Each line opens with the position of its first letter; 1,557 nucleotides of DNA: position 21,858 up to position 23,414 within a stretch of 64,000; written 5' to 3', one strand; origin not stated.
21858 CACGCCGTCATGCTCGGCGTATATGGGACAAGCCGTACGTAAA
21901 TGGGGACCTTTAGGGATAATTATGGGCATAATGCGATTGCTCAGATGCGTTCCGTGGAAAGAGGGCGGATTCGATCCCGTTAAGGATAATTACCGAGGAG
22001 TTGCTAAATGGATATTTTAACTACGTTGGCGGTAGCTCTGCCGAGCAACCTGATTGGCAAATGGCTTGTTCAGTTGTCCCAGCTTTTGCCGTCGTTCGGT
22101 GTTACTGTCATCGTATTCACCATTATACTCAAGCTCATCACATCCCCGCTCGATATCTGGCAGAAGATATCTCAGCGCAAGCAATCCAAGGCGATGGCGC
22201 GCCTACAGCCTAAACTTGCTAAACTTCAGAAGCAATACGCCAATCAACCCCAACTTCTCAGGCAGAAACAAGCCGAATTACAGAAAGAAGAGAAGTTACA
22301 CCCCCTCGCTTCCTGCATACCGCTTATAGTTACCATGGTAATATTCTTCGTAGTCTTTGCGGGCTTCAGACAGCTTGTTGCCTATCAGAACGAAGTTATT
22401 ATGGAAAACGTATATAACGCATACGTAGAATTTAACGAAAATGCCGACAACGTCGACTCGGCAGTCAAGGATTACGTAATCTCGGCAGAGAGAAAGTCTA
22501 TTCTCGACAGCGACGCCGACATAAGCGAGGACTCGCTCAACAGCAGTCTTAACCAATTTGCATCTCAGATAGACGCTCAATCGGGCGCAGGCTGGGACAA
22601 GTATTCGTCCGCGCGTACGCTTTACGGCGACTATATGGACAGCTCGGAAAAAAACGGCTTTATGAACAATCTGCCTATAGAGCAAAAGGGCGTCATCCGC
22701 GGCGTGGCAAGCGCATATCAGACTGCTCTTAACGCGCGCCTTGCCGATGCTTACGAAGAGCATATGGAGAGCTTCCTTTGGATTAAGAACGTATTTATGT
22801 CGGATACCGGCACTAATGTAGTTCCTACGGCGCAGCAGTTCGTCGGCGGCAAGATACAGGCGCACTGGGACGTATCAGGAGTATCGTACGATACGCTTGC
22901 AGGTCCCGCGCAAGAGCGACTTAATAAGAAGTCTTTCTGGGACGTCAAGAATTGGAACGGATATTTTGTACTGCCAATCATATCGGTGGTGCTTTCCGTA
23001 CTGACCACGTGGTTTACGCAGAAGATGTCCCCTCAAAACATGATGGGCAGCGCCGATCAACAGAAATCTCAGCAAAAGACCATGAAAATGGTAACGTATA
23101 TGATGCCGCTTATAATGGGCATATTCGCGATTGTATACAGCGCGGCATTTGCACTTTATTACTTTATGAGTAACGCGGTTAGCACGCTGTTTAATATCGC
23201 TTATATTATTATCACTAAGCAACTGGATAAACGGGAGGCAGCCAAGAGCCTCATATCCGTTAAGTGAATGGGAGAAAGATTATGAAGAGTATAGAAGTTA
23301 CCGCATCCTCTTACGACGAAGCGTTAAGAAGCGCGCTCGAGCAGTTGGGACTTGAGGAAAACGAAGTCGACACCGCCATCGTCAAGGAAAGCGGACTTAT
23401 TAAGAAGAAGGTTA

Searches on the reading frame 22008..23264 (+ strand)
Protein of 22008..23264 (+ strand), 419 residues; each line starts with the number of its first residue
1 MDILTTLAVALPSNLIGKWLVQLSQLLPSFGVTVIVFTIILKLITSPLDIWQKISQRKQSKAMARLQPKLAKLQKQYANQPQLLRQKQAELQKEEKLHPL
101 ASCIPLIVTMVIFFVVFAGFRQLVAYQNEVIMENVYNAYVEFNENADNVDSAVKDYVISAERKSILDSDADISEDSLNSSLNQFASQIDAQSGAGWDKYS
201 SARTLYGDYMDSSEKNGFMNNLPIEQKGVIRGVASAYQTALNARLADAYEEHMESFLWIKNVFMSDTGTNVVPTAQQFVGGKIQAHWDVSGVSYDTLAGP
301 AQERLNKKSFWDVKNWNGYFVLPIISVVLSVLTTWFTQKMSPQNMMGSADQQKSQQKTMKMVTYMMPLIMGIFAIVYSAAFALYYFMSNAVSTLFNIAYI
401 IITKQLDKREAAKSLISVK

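Call 13: find_encoding_contigs(protein=window:22008-23264:+, flank=10000, max_places=6)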
Protein window:22008-23264:+ (419 aa): no gene with exactly this product is on record in the collection.

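Call 15: find_related_loci(query=window:22008-23264:+, collection=genome_contigs, flank=10000)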
Query window:22008-23264:+ (419 aa) in genome_contigs; peptide patterns used: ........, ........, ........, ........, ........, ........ (x = any residue, [..] = any of these).
29 stretches matched a pattern; 8 encode a relative of the query (tblastn E <= 1e-3); 8 distinct loci.
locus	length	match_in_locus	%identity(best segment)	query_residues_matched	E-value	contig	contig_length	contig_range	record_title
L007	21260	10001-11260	90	1-419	0e+0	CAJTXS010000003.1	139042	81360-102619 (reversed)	MAG TPA_asm: uncultured Christensenella sp. isolate MGBC120929 genome assembly, contig: MGBC120929.3, whole genome shotg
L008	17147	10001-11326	61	1-418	5e-166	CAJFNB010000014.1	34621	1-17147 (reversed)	Candidatus Alloclostridium intestinigallinarum isolate Chicken_8_mag_61 genome assembly, contig: MAGpy_11413_8_idba_bin_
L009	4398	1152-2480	59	1-419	1e-169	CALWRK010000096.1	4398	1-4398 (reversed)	MAG: uncultured Clostridia bacterium isolate BRZ_AA__bin28 genome assembly, contig: BRZ_AA__NODE_21569_length_4398_cov_8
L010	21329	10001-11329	58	1-419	2e-164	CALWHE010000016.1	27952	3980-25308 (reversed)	MAG: uncultured Christensenellaceae bacterium isolate BRZ_A__bin47 genome assembly, contig: BRZ_A__NODE_1776_length_2795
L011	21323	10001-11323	59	1-418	2e-161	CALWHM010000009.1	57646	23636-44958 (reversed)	MAG: uncultured Clostridia bacterium isolate BRZ_DA__bin49 genome assembly, contig: BRZ_DA__NODE_742_length_57646_cov_12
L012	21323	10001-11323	57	1-419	6e-161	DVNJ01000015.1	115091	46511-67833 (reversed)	MAG TPA_asm: Candidatus Caccalectryoclostridium excrementigallinarum isolate 9366 CHK29__C199339_L115091_ERR2241694, who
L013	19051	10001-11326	62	1-418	1e-175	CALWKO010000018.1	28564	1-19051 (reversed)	MAG: uncultured Clostridia bacterium isolate BRZ_DA__bin30 genome assembly, contig: BRZ_DA__NODE_1929_length_28564_cov_9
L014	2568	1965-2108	33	330-389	8e-5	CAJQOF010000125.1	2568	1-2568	MAG: uncultured Cytophagales bacterium isolate 10_20180508_Bin_149 genome assembly, contig: c_000013177535, whole genome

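Call 59: find_homologous_proteins(query=L011:20223-21296:-, max_evalue=1e-60)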
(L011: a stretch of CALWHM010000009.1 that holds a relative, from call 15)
Query L011:20223-21296:- (358 aa): 7996 proteins with E <= 1e-60 among 8000 candidates; the best 120 are listed.
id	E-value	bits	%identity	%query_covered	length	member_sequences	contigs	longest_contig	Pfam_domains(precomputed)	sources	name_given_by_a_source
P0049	5.2e-235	797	100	100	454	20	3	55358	PF01695.24,PF00308.25,PF08299.18,PF00004.36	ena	-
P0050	2.2e-211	719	92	97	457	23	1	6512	PF00308.25,PF08299.18,PF00004.36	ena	-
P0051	2.6e-210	716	90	99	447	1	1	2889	PF00308.25,PF08299.18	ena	-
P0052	3.3e-210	715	90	99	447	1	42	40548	PF00308.25,PF08299.18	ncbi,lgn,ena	-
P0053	3.1e-209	712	90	99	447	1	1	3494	PF00308.25,PF08299.18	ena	-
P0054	4.8e-209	711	90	99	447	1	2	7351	PF00308.25,PF08299.18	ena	-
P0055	3.3e-204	695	88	96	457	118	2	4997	PF01695.24,PF00308.25,PF08299.18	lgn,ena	-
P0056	2.6e-203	693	88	96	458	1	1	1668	PF01695.24,PF00308.25,PF08299.18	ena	-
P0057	1.1e-198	677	85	97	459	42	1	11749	PF01695.24,PF00308.25,PF08299.18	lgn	-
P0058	1.4e-195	667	84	96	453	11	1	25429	PF01695.24,PF00308.25,PF08299.18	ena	-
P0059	2.6e-174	597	74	100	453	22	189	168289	PF00308.25,PF08299.18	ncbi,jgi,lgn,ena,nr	ncbi:MAG: chromosomal replication initiator protein DnaA [Clostridia bacterium]|nr:chromosomal repli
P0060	1.3e-146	506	75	84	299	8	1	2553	PF00308.25,PF08299.18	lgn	-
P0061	1.7e-128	447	58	99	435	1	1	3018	PF01695.24,PF00308.25,PF08299.18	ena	-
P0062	1.9e-128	446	58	99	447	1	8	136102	PF01695.24,PF00308.25,PF08299.18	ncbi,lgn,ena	-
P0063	2.1e-128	446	58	97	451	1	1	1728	PF01695.24,PF00308.25,PF08299.18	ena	-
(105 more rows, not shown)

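Call 60: find_encoding_contigs(protein=P0059, flank=10000, max_places=6)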
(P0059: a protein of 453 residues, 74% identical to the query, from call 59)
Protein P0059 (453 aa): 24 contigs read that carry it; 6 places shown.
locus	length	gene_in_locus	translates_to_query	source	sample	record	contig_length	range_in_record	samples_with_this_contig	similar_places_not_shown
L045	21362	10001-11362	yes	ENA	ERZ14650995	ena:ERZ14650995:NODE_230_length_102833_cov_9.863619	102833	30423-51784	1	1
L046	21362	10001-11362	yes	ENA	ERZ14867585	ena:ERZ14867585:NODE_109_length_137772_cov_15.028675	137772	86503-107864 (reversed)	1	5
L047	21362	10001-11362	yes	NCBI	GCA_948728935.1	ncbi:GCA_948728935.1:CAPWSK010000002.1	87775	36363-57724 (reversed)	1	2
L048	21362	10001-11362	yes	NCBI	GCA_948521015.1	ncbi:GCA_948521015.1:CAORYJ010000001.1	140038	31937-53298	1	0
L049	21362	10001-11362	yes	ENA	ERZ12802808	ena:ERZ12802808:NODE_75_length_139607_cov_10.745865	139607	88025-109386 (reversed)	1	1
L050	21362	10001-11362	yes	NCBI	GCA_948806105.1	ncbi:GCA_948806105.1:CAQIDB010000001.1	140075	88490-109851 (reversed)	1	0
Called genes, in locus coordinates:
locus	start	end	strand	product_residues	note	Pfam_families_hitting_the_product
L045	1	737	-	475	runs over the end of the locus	PF00370:FGGY_N, PF02782:FGGY_C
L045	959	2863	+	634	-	PF02518:HATPase_c, PF00204:DNA_gyraseB, PF01751:Toprim, PF00986:DNA_gyraseB_C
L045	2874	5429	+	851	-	PF00521:DNA_topoisoIV, PF03989:DNA_gyraseA_C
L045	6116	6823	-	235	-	PF04973:NMN_transporter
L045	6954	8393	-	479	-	PF00089:Trypsin, PF13365:Trypsin_2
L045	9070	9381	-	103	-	PF01381:HTH_3, PF12844:HTH_19, PF13560:HTH_31 (weak)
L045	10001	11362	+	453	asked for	PF00308:Bac_DnaA, PF08299:Bac_DnaA_C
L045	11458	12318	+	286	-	PF02195:ParB_N, PF17762:HTH_ParB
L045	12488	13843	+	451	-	-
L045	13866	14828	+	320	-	PF00480:ROK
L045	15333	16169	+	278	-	PF01565:FAD_binding_4 (weak), PF02873:MurB_C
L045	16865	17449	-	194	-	PF02915:Rubrerythrin, PF21349:RUBY_RBDX (weak)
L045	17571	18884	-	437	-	PF00696:AA_kinase, PF13840:ACT_7 (weak), PF01842:ACT (weak), PF22468:ACT_9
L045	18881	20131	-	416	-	PF06245:DUF1015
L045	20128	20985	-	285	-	PF02457:DAC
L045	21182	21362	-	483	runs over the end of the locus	PF04389:Peptidase_M28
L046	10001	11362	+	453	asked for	PF00308:Bac_DnaA, PF08299:Bac_DnaA_C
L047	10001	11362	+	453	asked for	PF00308:Bac_DnaA, PF08299:Bac_DnaA_C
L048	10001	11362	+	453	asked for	PF00308:Bac_DnaA, PF08299:Bac_DnaA_C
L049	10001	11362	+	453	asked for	PF00308:Bac_DnaA, PF08299:Bac_DnaA_C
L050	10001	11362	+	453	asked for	PF00308:Bac_DnaA, PF08299:Bac_DnaA_C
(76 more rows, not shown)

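Call 65: find_homologous_proteins(query=L045:959-2860:+, max_evalue=1e-200)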
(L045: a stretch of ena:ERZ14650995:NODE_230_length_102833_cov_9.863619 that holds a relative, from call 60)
Query L045:959-2860:+ (634 aa): 7965 proteins with E <= 1e-200 among 8000 candidates; the best 120 are listed.
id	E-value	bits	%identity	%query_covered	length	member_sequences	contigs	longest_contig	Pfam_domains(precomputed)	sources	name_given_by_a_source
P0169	0.0e+0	1423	100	100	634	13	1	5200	PF00986.27,PF02518.32,PF01751.29,PF00204.32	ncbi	-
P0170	0.0e+0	1402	97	100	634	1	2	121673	PF00986.27,PF02518.32,PF01751.29,PF00204.32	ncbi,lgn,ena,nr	ncbi:MAG: DNA topoisomerase (ATP-hydrolyzing) subunit B [Clostridia bacterium]|nr:DNA topoisomerase 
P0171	0.0e+0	1363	94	100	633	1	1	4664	PF00986.27,PF02518.32,PF01751.29,PF00204.32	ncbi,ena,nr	ncbi:MAG: DNA topoisomerase (ATP-hydrolyzing) subunit B [Clostridia bacterium]|nr:DNA topoisomerase 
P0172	0.0e+0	1359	94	100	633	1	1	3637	PF00986.27,PF02518.32,PF01751.29,PF00204.32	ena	-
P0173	0.0e+0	1287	89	100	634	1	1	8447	PF00986.27,PF02518.32,PF01751.29,PF00204.32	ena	-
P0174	0.0e+0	1286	89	100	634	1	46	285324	PF00986.27,PF02518.32,PF01751.29,PF00204.32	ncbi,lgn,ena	-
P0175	0.0e+0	1286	89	100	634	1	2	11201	PF00986.27,PF02518.32,PF01751.29,PF00204.32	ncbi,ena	-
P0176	0.0e+0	1284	89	100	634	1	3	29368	PF00986.27,PF02518.32,PF01751.29,PF00204.32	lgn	-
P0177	0.0e+0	1284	89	100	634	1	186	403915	PF00986.27,PF02518.32,PF01751.29,PF00204.32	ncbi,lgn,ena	-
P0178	0.0e+0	1284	89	100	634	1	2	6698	PF00986.27,PF02518.32,PF01751.29,PF00204.32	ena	-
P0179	0.0e+0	1284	88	100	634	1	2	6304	PF00986.27,PF02518.32,PF01751.29,PF00204.32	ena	-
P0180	0.0e+0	1283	89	100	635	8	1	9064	PF00986.27,PF02518.32,PF01751.29,PF00204.32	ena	-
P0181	0.0e+0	1283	88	100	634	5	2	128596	PF00986.27,PF02518.32,PF01751.29,PF00204.32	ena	-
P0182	0.0e+0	1283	88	100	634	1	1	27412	PF00986.27,PF02518.32,PF01751.29,PF00204.32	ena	-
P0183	0.0e+0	1282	88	100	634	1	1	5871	PF00986.27,PF02518.32,PF01751.29,PF00204.32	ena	-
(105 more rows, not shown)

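Call 66: find_encoding_contigs(protein=P0170, flank=10000, max_places=4)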
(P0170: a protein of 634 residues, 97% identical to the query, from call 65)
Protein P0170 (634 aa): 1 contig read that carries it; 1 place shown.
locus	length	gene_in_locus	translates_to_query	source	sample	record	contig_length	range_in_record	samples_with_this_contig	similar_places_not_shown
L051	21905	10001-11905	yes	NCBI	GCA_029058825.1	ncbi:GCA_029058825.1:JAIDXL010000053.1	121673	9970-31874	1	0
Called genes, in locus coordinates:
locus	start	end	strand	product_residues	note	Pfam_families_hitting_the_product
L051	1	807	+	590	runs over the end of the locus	PF08239:SH3_3 (faint)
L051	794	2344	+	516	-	PF17189:Glyco_hydro_30C (faint), PF14587:Glyco_hydr_30_2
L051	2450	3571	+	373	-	PF00248:Aldo_ket_red, PF12838:Fer4_7 (faint), PF13237:Fer4_10 (faint), PF13187:Fer4_9, PF13534:Fer4_17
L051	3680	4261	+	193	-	-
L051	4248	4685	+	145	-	PF08973:TM1506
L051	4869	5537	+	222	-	PF00795:CN_hydrolase (weak)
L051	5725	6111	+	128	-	-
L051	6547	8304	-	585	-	PF07881:Fucose_iso_N1, PF07882:Fucose_iso_N2, PF02952:Fucose_iso_C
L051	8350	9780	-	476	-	PF00370:FGGY_N, PF02782:FGGY_C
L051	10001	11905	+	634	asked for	PF02518:HATPase_c, PF00204:DNA_gyraseB, PF01751:Toprim, PF00986:DNA_gyraseB_C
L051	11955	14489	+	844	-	PF00521:DNA_topoisoIV, PF03989:DNA_gyraseA_C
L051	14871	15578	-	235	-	PF04973:NMN_transporter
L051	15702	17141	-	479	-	PF00089:Trypsin, PF13365:Trypsin_2, PF13180:PDZ_2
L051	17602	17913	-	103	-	PF12844:HTH_19, PF01381:HTH_3, PF13560:HTH_31 (weak)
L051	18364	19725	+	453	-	PF00308:Bac_DnaA, PF08299:Bac_DnaA_C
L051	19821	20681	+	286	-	PF02195:ParB_N, PF17762:HTH_ParB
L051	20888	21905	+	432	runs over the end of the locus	-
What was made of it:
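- Tried and rejected: The DnaA and GyrB searches succeeded (calls 59-60, 65-66).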

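Call 79: find_encoding_contigs(protein=P0049, flank=10000, max_places=3)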
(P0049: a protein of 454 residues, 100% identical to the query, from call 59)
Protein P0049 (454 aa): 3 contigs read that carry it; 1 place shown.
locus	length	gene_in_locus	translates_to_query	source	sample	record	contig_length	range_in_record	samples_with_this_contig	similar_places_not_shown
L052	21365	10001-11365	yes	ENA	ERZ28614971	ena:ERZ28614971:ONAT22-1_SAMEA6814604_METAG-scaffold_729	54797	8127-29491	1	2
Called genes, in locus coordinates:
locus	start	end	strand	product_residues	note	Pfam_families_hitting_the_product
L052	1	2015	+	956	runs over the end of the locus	PF10544:T5orf172 (weak), PF13455:MUG113 (weak), PF04851:ResIII (weak)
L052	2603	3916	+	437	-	PF13353:Fer4_12 (weak), PF04055:Radical_SAM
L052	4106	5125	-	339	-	PF04055:Radical_SAM, PF13353:Fer4_12 (weak)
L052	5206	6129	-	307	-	-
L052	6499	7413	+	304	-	-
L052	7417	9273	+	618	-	PF02534:T4SS-DNA_transf, PF10412:TrwB_AAD_bind, PF12696:TraG-D_C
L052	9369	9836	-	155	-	-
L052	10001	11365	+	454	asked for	PF00308:Bac_DnaA, PF01695:IstB_IS21 (weak), PF00004:AAA (weak), PF08299:Bac_DnaA_C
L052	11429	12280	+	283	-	PF02195:ParB_N, PF17762:HTH_ParB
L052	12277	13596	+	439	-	PF07247:AATase (faint)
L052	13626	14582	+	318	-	PF00370:FGGY_N (weak), PF00480:ROK, PF01869:BcrAD_BadFG (faint)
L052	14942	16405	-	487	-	PF00149:Metallophos, PF12850:Metallophos_2 (faint)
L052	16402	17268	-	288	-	PF01545:Cation_efflux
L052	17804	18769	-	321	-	PF08279:HTH_11, PF03099:BPL_LplA_LipB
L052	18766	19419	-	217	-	PF04002:RadC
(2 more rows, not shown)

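Call 85: search_protein_families(library=pfam, proteins=[L008:6507-8735:-, L008:1917-2681:-, L051:19821-20681:+], max_evalue=0.00001)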
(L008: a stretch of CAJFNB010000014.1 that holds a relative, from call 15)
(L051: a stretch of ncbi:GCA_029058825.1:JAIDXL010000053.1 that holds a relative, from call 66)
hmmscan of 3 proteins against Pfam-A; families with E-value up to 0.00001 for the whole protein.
L008:6507-8735:- (742 aa): 6 families
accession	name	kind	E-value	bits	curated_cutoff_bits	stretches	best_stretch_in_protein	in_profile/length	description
PF00580.27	UvrD-helicase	-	2.5e-72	244.2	23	1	33-304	1-271/271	UvrD/REP helicase N-terminal domain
PF13361.12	UvrD_C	-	1.7e-67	228.8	25.6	1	309-635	1-348/350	UvrD-like helicase C-terminal domain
PF13245.12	AAA_19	-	7.7e-21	75.1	25.1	1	38-287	2-132/134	AAA domain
PF01443.25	Viral_helicase1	-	1.1e-10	42.1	21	0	561-632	161-226/228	Viral superfamily 1 RNA helicase core domain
PF13538.12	UvrD_C_2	-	5.8e-10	39.3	27.4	1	575-632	2-51/52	UvrD-like helicase C-terminal domain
PF13604.12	AAA_30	-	7.1e-06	26.3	27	0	33-97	2-66/191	AAA domain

L008:1917-2681:- (254 aa): 2 families
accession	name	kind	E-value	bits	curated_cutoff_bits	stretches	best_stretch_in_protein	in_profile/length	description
PF08769.17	Spo0A_C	-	1.3e-40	138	25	1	148-248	3-103/104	Sporulation initiation factor Spo0A C terminal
PF00072.30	Response_reg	-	4.7e-22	78.7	30.2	1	6-119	1-110/111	Response regulator receiver domain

L051:19821-20681:+ (286 aa): 2 families
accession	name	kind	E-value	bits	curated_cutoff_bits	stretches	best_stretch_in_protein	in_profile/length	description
PF17762.8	HTH_ParB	-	8.1e-36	122.7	22.6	1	120-219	1-100/102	ParB HTH domain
PF02195.25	ParB_N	-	3.5e-35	120.4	26.3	1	27-118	3-95/95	ParB N-terminal domain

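Call 86: search_protein_families(library=ncbifam, proteins=[L051:19821-20681:+, L051:18364-19725:+], max_evalue=1e-10)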
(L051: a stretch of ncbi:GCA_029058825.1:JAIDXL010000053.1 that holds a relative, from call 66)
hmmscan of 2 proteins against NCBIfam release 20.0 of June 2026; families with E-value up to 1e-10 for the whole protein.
L051:19821-20681:+ (286 aa): 5 families
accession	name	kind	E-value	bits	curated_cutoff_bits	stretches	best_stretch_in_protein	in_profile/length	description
TIGR04285.1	nucleoid_noc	exception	1.2e-75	254.1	315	1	27-256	2-227/255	nucleoid occlusion protein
TIGR00180.1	parB_part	domain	8.7e-57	191.9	58.45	1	25-196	3-179/186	ParB/RepB/Spo0J family partition protein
TIGR03734.1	PRTRC_parB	hypoth_equivalog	1.8e-36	125.8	278.6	1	41-220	7-190/555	PRTRC system ParB family protein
NF010406.0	PRK13832.1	subfamily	1.1e-15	57.2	640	1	36-179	13-159/578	plasmid partitioning protein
TIGR03454.1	partition_RepB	equivalog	1.3e-14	54.4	201.5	1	25-167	62-205/325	plasmid partitioning protein RepB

L051:18364-19725:+ (453 aa): 9 families
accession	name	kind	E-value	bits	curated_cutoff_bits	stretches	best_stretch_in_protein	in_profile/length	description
TIGR00362.1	DnaA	equivalog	1.5e-135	452.6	343.9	1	10-450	1-437/437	chromosomal replication initiator protein DnaA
NF001154.0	PRK00149.3-3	equivalog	1.2e-98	331.1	410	1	22-450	23-458/462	chromosomal replication initiator protein DnaA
NF009087.0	PRK12422.1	equivalog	1.7e-59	202.2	657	1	115-451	106-444/455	chromosomal replication initiator protein DnaA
TIGR03420.1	DnaA_homol_Hda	equivalog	1.7e-26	93.1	194.8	1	116-326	11-203/226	DnaA regulatory inactivator Hda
NF005304.0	PRK06835.1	equivalog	1.1e-13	51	215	1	140-274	177-308/330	ATP-binding protein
NF005982.0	PRK08084.1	equivalog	2.2e-12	47.1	268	1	118-325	20-210/235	DnaA inactivator Hda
NF038214.1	IS21_help_AAA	equivalog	1.3e-11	44.6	200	1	144-256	88-193/232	IS21-like element helper ATPase IstB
NF005992.0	PRK08116.1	subfamily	1.9e-11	43.6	189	1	93-295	61-260/269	hypothetical protein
NF005378.0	PRK06921.1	subfamily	6.6e-11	41.8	207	0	135-272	106-241/266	hypothetical protein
